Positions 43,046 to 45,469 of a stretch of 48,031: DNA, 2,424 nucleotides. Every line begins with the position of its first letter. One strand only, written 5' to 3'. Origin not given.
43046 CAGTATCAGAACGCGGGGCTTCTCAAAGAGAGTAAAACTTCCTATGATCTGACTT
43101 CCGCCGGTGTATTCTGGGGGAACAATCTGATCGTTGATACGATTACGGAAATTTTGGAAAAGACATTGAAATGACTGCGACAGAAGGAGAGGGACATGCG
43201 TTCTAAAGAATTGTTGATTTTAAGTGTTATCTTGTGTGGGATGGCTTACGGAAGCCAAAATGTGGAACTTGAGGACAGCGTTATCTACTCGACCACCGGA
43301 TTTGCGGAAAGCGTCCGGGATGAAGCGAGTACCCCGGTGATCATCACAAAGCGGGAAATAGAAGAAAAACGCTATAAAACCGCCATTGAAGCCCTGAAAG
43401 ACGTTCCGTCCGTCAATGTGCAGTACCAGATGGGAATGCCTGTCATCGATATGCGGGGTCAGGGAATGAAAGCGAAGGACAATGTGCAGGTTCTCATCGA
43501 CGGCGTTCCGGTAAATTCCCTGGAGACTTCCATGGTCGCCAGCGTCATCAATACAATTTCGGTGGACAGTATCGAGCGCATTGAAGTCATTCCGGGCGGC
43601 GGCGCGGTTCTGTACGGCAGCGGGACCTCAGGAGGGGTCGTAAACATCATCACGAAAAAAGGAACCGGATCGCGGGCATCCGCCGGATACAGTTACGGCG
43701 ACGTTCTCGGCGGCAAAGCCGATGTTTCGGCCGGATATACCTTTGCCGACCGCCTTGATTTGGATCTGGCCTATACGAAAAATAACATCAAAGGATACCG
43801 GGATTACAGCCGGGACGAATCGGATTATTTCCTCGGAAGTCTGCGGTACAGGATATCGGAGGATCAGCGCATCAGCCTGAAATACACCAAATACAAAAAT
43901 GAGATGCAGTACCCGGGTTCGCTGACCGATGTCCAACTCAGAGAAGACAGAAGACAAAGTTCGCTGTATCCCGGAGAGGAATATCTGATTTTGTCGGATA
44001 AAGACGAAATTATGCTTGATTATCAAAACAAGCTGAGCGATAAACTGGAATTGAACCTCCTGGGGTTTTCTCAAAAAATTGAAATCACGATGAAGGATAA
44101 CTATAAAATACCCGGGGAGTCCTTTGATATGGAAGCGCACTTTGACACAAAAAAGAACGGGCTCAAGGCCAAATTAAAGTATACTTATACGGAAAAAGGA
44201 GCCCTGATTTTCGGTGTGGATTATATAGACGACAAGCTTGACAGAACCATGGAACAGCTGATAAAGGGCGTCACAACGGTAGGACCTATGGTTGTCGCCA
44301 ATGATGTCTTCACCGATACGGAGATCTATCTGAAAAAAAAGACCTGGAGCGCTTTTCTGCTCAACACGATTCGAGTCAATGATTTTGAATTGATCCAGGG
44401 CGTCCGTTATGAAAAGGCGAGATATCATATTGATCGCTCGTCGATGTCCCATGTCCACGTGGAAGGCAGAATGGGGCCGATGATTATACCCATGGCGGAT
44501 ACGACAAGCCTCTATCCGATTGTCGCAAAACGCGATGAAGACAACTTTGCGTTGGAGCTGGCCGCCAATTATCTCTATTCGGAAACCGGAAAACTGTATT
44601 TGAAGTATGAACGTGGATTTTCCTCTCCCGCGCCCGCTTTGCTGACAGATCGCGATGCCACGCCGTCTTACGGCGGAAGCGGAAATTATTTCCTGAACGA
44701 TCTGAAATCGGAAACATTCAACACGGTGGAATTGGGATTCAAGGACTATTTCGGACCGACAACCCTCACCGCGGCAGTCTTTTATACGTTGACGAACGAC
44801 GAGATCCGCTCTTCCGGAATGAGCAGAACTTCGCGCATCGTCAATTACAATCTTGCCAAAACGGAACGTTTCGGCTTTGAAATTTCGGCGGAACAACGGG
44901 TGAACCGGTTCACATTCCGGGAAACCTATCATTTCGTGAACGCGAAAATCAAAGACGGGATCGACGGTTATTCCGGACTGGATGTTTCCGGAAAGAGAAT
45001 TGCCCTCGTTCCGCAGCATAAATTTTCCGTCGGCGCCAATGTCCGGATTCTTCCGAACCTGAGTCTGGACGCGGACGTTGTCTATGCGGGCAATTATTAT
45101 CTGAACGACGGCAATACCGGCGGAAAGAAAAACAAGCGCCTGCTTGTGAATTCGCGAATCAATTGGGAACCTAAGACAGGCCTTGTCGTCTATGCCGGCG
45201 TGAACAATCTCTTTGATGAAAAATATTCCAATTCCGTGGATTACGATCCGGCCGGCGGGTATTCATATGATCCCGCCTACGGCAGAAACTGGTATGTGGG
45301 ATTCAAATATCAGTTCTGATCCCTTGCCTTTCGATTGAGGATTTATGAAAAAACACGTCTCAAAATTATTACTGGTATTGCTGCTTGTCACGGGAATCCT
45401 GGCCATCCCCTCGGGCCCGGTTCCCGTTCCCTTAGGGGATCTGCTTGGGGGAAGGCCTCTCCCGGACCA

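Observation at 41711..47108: TonB-dependent haem-type uptake locus showing coordinated gene decay (exbB remnant, frameshifted radical-SAM gene, frameshifted hmuU)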

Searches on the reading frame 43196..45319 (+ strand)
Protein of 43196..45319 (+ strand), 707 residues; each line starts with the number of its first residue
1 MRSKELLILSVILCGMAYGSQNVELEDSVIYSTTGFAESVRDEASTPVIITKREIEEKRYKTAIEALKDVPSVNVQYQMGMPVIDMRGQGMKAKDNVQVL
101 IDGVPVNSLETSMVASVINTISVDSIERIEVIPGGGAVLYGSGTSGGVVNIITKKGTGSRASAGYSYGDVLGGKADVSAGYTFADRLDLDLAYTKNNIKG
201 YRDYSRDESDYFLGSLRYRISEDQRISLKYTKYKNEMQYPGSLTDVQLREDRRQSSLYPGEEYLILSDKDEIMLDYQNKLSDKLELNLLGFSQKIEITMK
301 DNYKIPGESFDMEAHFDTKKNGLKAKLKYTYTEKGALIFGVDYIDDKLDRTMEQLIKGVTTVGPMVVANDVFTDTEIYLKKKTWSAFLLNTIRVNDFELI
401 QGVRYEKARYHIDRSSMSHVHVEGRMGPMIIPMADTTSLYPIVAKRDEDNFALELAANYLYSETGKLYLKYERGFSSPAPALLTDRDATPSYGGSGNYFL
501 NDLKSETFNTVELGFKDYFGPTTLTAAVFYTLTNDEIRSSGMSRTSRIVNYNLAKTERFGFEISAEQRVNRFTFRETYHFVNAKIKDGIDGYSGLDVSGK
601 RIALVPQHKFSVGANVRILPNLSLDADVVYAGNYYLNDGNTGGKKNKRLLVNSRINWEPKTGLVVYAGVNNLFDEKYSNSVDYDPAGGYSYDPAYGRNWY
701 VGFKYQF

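Call 5: search_protein_families(library=pfam, proteins=[window:43196-45319:+], max_evalue=0.1)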
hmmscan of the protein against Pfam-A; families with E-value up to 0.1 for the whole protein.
window:43196-45319:+ (707 aa): 2 families
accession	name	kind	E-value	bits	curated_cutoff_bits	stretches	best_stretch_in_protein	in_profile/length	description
PF00593.30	TonB_dep_Rec_b-barrel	-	1.4e-34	121.2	27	1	188-672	29-436/436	TonB dependent receptor-like, beta-barrel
PF07715.20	Plug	-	2.2e-19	70.3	23.9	1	43-148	5-107/107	TonB-dependent Receptor Plug Domain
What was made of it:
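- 43196..45319 (+): TonB-dependent receptor (HmuR-like), intact at 707 aa, with a signal peptide, plug, barrel and C-terminal Phe. Pfam Plug and TonB_dep_Rec_b-barrel (call 5).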

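Call 6: search_protein_families(library=ncbifam, proteins=[window:43196-45319:+], max_evalue=0.1)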
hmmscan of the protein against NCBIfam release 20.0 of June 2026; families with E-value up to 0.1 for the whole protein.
window:43196-45319:+ (707 aa): 29 families (the best 25 are shown)
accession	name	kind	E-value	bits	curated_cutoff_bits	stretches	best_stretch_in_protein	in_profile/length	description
TIGR01785.1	TonB-hemin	subfamily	9.7e-45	153.2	316.85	1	26-707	2-677/677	TonB-dependent heme/hemoglobin receptor family protein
TIGR01783.1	TonB-siderophor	subfamily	4.8e-43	147.7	223.5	2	49-300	8-262/649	TonB-dependent siderophore receptor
TIGR01786.1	TonB-hemlactrns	subfamily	1.3e-35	123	323.75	1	39-707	17-719/719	TonB-dependent hemoglobin/transferrin/lactoferrin family receptor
NF041535.1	TonB_rec_PqqU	equivalog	2.6e-34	118.6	1200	2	457-704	428-670/676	TonB-dependent receptor PqqU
TIGR01779.1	TonB-B12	equivalog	2.8e-24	85.6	599.7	2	9-277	10-291/614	TonB-dependent vitamin B12 receptor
NF053590.1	TonB_dep_TOL0244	equivalog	5.9e-21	74.7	645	2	24-162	9-148/604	TOL_0244 family TonB-dependent receptor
NF050067.1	TonBEntbctnRecCfrA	equivalog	7.3e-21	74.1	1200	2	7-156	7-160/698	TonB-dependent ferric enterobactin receptor CfrA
NF010038.0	PRK13513.1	equivalog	1.1e-19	70.4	942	1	20-156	29-167/659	ligand-gated channel protein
NF010010.0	PRK13483.1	equivalog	1.6e-19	69.4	927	2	14-231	20-239/660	ligand-gated channel protein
NF049947.1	TonB_dep_PCPU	exception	6.5e-17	61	800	2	99-234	109-248/685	TonB-dependent receptor, PCPU motif-type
NF007926.1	PRK10641.1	equivalog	2.4e-16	59.4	836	1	4-201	4-200/617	TonB-dependent vitamin B12 receptor BtuB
NF010011.0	PRK13484.1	equivalog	3.4e-15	55.4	1197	1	12-175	17-180/682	IreA family TonB-dependent siderophore receptor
NF010012.0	PRK13486.1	equivalog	3.7e-15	55.3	924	1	9-159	7-163/696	TonB-dependent receptor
NF010048.1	PRK13524.1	subfamily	1.2e-14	53.8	493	1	49-165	59-187/744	FepA family TonB-dependent siderophore receptor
NF007478.2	PRK10064.1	equivalog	2.7e-14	52.3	745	1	16-155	19-159/663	catecholate siderophore receptor CirA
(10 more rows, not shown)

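Call 7: find_encoding_contigs(protein=window:43196-45319:+, flank=6000, max_places=10)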
Protein window:43196-45319:+ (707 aa): 1 contig read that carries it; 1 place shown.
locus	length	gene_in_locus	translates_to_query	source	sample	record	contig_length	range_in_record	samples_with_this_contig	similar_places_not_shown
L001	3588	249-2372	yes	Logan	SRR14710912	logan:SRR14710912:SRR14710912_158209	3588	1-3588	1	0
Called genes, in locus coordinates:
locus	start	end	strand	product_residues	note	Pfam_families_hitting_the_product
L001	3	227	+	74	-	?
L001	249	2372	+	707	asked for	PF07715:Plug, PF00593:TonB_dep_Rec_b-barrel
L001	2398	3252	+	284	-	PF01032:FecCD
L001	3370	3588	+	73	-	?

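Call 10: find_related_loci(query=window:43196-45319:+, collection=genome_contigs, flank=7000)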
Query window:43196-45319:+ (707 aa) in genome_contigs; peptide patterns used: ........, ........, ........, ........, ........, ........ (x = any residue, [..] = any of these).
600 stretches matched a pattern (row limit reached: there are more); 353 encode a relative of the query (tblastn E <= 1e-3); the best 80 are kept; 80 distinct loci.
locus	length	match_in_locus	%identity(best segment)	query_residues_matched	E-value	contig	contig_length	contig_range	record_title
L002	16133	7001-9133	58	4-707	0e+0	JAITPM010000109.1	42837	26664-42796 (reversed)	MAG: Fusobacteriaceae bacterium isolate Pq454_bin26 k119_74490, whole genome shotgun sequence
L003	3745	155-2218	49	1-707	0e+0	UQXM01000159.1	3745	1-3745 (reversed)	uncultured Fusobacterium sp. isolate UMGS734 genome assembly, contig: NODE_5688_length_3745_cov_5.020867, whole genome s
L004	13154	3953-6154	52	1-707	0e+0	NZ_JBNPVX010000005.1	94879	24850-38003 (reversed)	Fusobacterium sp. PH5-44 Ga0505218_005, whole genome shotgun sequence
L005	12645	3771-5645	31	1-707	5e-73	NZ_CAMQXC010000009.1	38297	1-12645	MAG: uncultured Cetobacterium sp. isolate ERR1868832_bin.1_metaWRAP_v1.3_MAG ERZ12302783.38, whole genome shotgun sequen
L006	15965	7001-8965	25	27-707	1e-41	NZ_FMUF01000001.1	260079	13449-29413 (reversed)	Nitrosospira sp. Nsp1, whole genome shotgun sequence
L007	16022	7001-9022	26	6-705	1e-40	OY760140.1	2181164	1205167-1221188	MAG: Nitrosomonadaceae bacterium isolate 2461f355-7dcc-4798-bcc7-667a27d413ab genome assembly, chromosome: 1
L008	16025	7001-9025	26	7-707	2e-40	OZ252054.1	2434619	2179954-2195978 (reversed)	MAG: Nitrosomonadaceae bacterium isolate 9c97f299-a666-4cbf-9997-db5d9bcd025d genome assembly, chromosome: 1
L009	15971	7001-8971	26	24-707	8e-40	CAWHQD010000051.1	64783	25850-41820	MAG: uncultured beta proteobacterium isolate MFD08497.bin.2.149 genome assembly, contig: contig_53906, whole genome shot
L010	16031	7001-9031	25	6-707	2e-39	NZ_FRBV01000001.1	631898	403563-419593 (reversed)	Nitrosospira sp. Nsp11, whole genome shotgun sequence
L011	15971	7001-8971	26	24-707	3e-39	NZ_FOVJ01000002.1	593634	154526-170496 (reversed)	Nitrosospira briensis strain Nsp8, whole genome shotgun sequence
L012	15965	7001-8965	26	27-707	2e-38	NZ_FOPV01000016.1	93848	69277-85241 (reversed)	Nitrosospira sp. Nsp14, whole genome shotgun sequence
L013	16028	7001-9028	25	6-707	1e-38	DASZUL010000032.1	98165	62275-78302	MAG TPA_asm: Nitrosospira sp. isolate SMAG_U6104 k141_549320, whole genome shotgun sequence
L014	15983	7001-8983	25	20-707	3e-38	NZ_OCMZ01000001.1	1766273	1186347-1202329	Nitrosovibrio sp. Nv4, whole genome shotgun sequence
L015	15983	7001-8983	25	20-707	8e-37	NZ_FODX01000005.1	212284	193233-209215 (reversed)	Nitrosovibrio sp. Nv6, whole genome shotgun sequence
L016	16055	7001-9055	26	1-707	1e-36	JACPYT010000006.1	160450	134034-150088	MAG: Hydrogenophilales bacterium isolate NC_groundwater_870_Pr1_S2p5_64_29 Montesol18_S2p5_coassembly_scaffold_342117, w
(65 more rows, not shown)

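Call 15: search_protein_families(library=pfam, proteins=[L002:4840-5349:-, L002:4463-4843:-, L002:3836-4444:-, L002:3435-3824:-, L002:2706-3410:-, L002:5699-6967:+, L002:495-2384:-, L002:11972-13474:-], max_evalue=0.01)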
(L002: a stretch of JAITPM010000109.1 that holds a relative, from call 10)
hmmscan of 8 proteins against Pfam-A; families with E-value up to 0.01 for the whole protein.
L002:4840-5349:- (169 aa): 3 families
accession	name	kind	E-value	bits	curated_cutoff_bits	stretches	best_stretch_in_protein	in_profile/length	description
PF12641.12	Flavodoxin_3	-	7.8e-52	175.7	27.5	1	4-161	1-159/160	Flavodoxin domain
PF12724.12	Flavodoxin_5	-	8.6e-11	42.8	27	1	4-117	1-121/145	Flavodoxin domain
PF00258.30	Flavodoxin_1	-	1.7e-05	25.4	25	1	5-71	1-77/143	Flavodoxin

L002:4463-4843:- (126 aa): 1 family
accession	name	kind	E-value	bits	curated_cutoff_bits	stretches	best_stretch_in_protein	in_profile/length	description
PF04304.18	DUF454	-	9.6e-38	129.2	35.1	1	7-121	1-115/115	Protein of unknown function (DUF454)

L002:3836-4444:- (202 aa): 1 family
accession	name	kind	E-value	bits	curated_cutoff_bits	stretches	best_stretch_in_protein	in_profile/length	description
PF01618.21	MotA_ExbB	-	2.4e-30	105.3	22.9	1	83-190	19-126/127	MotA/TolQ/ExbB proton channel family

L002:3435-3824:- (129 aa): 2 families
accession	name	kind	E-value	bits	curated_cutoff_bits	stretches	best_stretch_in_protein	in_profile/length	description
PF02472.21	ExbD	-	1e-20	74.5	25.4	1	7-126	2-124/128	Biopolymer transport protein ExbD/TolR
PF21399.2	TERT_C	-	0.00016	22.4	27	1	11-83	20-90/130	Telomerase reverse transcriptase, C-terminal extension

L002:2706-3410:- (234 aa): 1 family
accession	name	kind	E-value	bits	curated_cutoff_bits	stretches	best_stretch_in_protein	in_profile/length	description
PF03544.19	TonB_C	-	2.8e-10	40.9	24.6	1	154-231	3-78/79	Gram-negative bacterial TonB protein C-terminal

L002:5699-6967:+ (422 aa): 1 family
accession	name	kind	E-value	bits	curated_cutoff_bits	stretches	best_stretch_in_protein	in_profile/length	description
PF04055.27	Radical_SAM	-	1.4e-23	84.3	29.5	1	52-223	1-164/166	Radical SAM superfamily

L002:495-2384:- (629 aa): 1 family
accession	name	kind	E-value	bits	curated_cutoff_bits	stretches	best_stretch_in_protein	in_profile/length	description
PF07661.19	MORN_2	-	1.9e-56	181.8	29.6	8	552-573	1-22/22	MORN repeat variant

L002:11972-13474:- (500 aa): 1 family
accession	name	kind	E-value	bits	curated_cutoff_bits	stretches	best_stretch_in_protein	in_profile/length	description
PF00474.23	SSF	-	1.1e-90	304.9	22.8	1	35-447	1-406/406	Sodium:solute symporter family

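Call 24: find_related_loci(query=window:43196-45319:+, collection=metagenome_contigs, flank=6000)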
Query window:43196-45319:+ (707 aa) in metagenome_contigs; peptide patterns used: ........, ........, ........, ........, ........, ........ (x = any residue, [..] = any of these).
518 stretches matched a pattern; 259 encode a relative of the query (tblastn E <= 1e-3); the best 80 are kept; 80 distinct loci.
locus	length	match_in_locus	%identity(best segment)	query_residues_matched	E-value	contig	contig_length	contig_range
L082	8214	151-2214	49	1-707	0e+0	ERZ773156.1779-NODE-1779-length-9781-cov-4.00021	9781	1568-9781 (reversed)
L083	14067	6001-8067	49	1-707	0e+0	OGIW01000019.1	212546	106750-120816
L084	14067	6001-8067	49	1-707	0e+0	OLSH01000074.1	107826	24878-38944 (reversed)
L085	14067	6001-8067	49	1-707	0e+0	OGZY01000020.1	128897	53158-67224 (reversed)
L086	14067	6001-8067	49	1-707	0e+0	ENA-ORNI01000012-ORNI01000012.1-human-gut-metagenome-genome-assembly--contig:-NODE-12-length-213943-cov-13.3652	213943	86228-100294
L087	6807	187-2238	49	1-707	0e+0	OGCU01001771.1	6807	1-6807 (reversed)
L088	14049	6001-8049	48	1-702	0e+0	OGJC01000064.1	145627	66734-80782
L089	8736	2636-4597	36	4-707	1e-111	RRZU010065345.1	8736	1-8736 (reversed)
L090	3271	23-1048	42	356-707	2e-76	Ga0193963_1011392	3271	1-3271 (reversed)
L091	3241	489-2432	29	4-705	2e-63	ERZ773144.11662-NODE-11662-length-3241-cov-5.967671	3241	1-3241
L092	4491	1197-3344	27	1-707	1e-47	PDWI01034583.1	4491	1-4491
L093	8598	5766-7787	26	6-705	5e-43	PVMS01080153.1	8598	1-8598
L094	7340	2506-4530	26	7-707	1e-41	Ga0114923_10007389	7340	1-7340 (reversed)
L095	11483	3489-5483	27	1-707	2e-38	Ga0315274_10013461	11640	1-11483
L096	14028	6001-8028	25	7-707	6e-38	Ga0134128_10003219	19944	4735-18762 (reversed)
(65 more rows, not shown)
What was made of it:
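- Tried and rejected: Searches of genome and metagenome collections found nothing above 58% and 49% identity (calls 10, 24).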

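Call 31: search_solved_structures(query=L002:4840-5349:-, max_evalue=0.001)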
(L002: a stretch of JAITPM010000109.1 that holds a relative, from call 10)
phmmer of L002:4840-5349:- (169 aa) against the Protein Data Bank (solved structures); distinct sequences matched with E-value up to 0.001: 1.
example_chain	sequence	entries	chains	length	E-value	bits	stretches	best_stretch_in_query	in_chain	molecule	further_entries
8g64_A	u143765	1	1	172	3.2e-22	82.5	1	1-155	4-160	Flavodoxin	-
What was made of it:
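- Closest known: Fusobacterium hmu haem uptake and utilisation locus. Same: The flavodoxin of L002 matches FldH, PDB 8G64 (call 31).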

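Call 46: list_cluster_members(proteins=[window:43196-45319:+, window:45345-46199:+, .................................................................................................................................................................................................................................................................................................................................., window:46317-47108:+, window:47127-48017:+, window:40928-41689:-, window:39652-40818:-, window:45979-46314:+, window:42962-43174:+, L163:544-1152:-])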
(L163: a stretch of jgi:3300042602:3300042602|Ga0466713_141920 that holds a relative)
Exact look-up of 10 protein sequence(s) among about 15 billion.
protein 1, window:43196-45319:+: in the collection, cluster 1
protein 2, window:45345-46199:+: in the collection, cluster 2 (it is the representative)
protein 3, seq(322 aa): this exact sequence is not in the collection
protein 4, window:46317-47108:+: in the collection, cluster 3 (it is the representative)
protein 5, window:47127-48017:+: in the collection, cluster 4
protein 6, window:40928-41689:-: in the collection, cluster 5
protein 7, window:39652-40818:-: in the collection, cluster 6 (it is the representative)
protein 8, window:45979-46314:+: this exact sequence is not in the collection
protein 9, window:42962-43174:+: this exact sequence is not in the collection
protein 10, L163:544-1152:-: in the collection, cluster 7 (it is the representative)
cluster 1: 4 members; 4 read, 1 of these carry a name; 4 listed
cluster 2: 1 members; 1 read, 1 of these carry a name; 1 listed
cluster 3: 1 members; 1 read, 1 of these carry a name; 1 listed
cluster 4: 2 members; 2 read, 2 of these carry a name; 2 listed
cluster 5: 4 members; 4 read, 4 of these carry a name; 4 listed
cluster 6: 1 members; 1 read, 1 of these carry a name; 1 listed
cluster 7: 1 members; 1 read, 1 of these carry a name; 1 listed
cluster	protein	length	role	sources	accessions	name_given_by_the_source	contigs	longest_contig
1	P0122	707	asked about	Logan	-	-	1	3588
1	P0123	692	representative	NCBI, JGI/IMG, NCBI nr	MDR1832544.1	MAG: TonB-dependent receptor [Fusobacteriaceae bacterium] | iron complex outermembrane receptor protein | TonB-dependent receptor [Fusobacteriaceae bacterium]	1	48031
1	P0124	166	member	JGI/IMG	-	-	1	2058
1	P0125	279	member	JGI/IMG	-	-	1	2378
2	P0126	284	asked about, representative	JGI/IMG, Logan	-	iron complex transport system permease protein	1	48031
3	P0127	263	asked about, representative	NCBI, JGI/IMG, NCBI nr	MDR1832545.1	MAG: ABC transporter ATP-binding protein [Fusobacteriaceae bacterium] | iron complex transport system ATP-binding protein | ABC transporter ATP-binding protein [Fusobacteriaceae bacterium]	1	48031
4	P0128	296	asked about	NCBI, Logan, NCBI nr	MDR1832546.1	MAG: helical backbone metal receptor [Fusobacteriaceae bacterium] | helical backbone metal receptor [Fusobacteriaceae bacterium]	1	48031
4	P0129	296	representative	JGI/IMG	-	iron complex transport system substrate-binding protein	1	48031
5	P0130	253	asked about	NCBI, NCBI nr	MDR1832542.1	MAG: TonB family protein [Fusobacteriaceae bacterium] | TonB family protein [Fusobacteriaceae bacterium]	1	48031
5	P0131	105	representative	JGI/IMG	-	protein TonB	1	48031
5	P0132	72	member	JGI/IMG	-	protein TonB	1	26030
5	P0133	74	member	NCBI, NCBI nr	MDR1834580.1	MAG: TonB family protein, partial [Fusobacteriaceae bacterium] | TonB family protein [Fusobacteriaceae bacterium]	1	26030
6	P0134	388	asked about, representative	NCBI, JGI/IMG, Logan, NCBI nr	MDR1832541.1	MAG: FIST C-terminal domain-containing protein [Fusobacteriaceae bacterium] | hypothetical protein | FIST C-terminal domain-containing protein [Fusobacteriaceae bacterium]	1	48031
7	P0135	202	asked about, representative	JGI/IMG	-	biopolymer transport protein ExbB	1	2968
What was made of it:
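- L164's partial TonB has NCBI accession MDR1834580, under the same organism name as the window's MDR18325xx proteins (call 46). No B-type receptor, hmuU, hmuV or hmuT appears in any 90% cluster (call 46).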

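Call 47: find_encoding_contigs(protein=P0132, flank=10000, max_places=6)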
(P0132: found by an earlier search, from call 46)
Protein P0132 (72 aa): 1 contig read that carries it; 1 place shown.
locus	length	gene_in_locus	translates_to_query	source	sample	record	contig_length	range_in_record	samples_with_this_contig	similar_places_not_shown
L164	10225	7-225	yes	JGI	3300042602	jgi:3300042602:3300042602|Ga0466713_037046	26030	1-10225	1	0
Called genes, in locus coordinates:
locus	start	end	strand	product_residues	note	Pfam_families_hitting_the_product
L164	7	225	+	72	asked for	PF03544:TonB_C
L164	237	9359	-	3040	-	PF27417:BigA_3rd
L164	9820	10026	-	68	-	-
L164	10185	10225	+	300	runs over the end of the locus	PF03734:YkuD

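Call 48: find_encoding_contigs(protein=P0125, flank=8000, max_places=6)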
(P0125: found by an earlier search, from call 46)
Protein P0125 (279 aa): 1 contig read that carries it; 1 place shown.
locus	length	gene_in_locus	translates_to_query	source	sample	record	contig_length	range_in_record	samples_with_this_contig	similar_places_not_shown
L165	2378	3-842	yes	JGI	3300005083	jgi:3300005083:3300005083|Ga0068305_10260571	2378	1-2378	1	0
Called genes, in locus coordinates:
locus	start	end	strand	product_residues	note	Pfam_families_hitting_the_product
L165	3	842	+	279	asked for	PF00593:TonB_dep_Rec_b-barrel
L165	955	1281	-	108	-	-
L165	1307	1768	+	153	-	PF01032:FecCD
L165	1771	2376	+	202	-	?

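Call 49: find_encoding_contigs(protein=P0124, flank=8000, max_places=6)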
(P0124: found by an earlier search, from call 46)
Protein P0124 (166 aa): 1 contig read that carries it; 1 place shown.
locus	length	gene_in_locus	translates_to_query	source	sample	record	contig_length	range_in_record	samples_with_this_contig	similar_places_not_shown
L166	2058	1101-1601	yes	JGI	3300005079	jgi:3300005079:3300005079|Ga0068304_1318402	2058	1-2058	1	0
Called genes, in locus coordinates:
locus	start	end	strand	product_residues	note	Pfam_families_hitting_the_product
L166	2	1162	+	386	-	?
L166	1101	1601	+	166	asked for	PF00593:TonB_dep_Rec_b-barrel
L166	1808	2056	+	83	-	?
